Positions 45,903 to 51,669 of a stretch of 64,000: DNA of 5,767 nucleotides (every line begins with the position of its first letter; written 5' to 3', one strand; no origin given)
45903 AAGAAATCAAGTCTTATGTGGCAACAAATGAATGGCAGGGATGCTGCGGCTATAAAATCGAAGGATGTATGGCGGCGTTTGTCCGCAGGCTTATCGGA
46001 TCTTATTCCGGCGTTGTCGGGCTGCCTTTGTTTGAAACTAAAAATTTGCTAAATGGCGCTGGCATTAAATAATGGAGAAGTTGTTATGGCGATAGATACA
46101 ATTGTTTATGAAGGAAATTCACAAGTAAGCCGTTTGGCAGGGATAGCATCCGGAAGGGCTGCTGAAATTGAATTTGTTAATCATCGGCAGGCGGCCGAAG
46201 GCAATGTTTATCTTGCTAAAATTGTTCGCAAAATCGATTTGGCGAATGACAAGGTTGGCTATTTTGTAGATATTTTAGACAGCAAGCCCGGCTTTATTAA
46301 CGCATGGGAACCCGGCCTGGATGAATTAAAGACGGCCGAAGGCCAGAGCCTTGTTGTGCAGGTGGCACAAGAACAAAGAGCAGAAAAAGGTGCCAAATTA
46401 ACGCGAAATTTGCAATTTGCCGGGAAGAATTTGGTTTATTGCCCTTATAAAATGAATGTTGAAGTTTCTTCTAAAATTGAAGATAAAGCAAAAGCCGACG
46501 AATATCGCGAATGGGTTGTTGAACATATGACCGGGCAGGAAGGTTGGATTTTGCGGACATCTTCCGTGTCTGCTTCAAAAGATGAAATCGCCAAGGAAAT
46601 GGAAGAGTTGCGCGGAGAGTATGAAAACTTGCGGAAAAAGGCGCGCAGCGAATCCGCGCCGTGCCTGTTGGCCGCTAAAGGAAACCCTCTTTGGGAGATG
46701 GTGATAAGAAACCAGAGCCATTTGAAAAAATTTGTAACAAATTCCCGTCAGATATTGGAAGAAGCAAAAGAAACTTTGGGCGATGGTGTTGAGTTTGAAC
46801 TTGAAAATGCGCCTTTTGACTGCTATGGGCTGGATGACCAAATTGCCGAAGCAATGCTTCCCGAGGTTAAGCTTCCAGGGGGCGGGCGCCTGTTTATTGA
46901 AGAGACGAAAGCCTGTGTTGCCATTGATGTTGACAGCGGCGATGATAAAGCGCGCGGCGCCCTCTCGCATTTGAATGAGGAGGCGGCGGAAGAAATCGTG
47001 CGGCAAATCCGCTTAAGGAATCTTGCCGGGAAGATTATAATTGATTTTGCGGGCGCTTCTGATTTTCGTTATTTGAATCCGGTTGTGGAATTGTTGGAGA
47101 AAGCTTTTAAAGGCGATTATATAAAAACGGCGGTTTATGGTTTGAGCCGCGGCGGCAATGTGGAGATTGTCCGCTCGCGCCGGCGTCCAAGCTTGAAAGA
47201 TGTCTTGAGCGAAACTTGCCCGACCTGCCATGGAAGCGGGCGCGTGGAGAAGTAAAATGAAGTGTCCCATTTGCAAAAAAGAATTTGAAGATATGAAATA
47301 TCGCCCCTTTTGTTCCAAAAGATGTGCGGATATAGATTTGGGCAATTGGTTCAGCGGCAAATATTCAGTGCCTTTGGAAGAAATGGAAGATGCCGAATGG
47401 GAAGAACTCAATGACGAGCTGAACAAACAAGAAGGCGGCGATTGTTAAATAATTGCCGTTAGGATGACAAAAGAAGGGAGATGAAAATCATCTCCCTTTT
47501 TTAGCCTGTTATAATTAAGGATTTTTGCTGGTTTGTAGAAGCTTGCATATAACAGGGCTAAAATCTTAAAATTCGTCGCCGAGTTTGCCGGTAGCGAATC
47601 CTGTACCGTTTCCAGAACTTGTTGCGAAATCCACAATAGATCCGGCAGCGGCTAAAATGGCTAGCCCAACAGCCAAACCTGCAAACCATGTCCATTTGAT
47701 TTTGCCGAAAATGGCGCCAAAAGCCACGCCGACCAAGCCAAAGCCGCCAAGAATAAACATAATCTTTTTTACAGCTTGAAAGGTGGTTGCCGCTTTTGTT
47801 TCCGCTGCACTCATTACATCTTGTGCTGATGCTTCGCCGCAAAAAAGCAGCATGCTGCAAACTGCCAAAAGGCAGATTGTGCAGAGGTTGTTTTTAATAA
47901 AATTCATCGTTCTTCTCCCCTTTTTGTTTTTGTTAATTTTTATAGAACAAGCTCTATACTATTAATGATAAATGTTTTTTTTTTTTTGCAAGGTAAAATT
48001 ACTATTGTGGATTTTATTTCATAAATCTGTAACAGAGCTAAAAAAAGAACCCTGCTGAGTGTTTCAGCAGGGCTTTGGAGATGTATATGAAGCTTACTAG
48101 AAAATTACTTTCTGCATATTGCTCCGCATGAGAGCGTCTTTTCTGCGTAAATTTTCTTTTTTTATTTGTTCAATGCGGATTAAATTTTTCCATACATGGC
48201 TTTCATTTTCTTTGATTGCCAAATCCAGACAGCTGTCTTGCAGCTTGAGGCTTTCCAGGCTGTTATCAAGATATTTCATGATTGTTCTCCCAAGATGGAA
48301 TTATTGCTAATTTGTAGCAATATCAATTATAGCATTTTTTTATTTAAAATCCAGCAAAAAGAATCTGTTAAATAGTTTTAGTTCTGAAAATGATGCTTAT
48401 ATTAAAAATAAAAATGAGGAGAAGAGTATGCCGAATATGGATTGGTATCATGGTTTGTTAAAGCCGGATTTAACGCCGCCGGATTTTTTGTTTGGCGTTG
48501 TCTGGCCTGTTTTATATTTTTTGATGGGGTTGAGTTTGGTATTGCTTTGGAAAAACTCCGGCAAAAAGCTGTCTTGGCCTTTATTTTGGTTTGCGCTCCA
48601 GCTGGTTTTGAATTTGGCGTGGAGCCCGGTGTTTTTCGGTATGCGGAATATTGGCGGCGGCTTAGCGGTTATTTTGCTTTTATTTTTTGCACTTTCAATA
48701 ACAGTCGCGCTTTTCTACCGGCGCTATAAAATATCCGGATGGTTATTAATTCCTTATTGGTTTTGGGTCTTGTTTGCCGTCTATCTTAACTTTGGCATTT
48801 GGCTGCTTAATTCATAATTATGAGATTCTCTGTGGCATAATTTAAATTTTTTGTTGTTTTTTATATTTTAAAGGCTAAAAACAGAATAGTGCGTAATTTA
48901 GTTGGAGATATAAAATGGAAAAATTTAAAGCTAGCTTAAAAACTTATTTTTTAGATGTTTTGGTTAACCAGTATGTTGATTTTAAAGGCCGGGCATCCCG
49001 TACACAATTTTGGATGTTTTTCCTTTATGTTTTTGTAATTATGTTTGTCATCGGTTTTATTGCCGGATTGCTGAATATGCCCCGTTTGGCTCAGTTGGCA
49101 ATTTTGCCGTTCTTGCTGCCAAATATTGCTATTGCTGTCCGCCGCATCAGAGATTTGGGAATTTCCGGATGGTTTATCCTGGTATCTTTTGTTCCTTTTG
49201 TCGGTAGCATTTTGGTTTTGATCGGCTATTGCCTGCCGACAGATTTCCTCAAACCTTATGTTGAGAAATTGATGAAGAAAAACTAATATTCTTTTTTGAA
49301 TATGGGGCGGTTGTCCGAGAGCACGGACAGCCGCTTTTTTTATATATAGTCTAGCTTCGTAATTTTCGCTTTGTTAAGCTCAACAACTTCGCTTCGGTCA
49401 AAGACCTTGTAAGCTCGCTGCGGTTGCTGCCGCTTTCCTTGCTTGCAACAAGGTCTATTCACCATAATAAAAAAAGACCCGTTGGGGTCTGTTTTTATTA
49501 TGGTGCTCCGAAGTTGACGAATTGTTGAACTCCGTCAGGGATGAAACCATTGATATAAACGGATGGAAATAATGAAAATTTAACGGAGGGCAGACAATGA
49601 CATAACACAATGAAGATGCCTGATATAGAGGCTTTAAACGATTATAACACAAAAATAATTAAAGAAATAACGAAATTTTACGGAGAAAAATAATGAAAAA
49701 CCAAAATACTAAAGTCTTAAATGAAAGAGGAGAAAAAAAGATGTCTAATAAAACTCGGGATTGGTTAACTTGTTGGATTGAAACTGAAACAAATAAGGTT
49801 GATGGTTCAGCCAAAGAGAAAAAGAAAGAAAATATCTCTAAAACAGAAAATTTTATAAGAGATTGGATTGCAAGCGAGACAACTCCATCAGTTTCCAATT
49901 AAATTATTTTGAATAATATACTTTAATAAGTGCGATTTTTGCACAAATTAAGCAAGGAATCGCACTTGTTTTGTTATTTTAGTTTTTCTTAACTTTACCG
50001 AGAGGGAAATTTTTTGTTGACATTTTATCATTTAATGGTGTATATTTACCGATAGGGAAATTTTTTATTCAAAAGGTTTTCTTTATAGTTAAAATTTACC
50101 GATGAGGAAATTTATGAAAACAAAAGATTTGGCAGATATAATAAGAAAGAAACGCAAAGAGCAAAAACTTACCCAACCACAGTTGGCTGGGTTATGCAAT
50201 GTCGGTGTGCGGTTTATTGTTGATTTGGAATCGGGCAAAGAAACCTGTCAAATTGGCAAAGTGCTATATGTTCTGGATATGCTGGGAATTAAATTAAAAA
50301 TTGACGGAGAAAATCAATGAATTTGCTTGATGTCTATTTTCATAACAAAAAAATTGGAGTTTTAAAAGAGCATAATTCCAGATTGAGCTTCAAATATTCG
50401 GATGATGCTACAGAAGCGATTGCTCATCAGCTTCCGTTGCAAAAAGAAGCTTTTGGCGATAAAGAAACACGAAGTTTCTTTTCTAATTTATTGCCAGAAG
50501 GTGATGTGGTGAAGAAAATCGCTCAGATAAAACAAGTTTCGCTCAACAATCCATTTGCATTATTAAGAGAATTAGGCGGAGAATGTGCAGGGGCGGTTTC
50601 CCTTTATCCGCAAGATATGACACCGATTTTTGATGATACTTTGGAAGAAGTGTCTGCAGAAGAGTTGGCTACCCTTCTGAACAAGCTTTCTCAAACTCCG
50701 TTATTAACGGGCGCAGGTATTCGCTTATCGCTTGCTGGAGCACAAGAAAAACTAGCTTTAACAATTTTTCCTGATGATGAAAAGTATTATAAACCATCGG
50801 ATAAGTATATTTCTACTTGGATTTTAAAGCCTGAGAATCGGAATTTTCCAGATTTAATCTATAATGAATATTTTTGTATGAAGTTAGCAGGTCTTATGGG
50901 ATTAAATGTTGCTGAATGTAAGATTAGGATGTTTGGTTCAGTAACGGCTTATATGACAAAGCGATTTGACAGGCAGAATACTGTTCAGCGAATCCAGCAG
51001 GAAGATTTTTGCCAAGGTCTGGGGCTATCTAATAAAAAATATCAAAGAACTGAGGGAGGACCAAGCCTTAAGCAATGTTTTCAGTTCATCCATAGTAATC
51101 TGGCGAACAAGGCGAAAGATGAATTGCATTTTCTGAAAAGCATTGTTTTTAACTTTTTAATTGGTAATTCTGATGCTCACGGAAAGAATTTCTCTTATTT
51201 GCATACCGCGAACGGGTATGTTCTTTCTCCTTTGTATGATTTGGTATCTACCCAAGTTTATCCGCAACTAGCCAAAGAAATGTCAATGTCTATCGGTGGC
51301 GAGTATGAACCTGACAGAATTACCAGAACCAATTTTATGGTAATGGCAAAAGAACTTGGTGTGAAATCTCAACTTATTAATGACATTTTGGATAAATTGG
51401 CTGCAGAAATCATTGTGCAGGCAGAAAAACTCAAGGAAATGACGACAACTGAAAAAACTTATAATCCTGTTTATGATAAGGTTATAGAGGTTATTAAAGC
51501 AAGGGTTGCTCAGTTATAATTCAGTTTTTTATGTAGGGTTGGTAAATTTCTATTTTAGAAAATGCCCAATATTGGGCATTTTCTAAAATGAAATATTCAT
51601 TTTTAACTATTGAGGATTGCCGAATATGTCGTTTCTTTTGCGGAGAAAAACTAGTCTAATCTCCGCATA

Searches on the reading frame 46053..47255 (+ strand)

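Call 78: search_protein_families(library=pfam, proteins=[window:46053-47255:+], max_evalue=0.00001)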
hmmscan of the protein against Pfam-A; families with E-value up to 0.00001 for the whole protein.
window:46053-47255:+ (400 aa): 1 family
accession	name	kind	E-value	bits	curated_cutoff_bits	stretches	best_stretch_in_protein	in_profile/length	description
PF10150.14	RNase_E_G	-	1.5e-54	185.7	25.5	1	122-376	2-269/270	Ribonuclease E/G family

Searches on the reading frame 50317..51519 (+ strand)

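Call 61: search_protein_families(library=pfam, proteins=[window:50317-51519:+], max_evalue=0.00001)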
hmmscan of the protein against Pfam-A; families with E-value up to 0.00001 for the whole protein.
window:50317-51519:+ (400 aa): 2 families
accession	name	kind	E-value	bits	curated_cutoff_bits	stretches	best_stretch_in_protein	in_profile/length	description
PF07804.18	HipA_C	-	2.1e-54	184.8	30.5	1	137-365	1-209/213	HipA-like C-terminal domain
PF13657.11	Couple_hipA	-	4.1e-21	75.8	22.5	1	4-96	1-98/99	HipA N-terminal domain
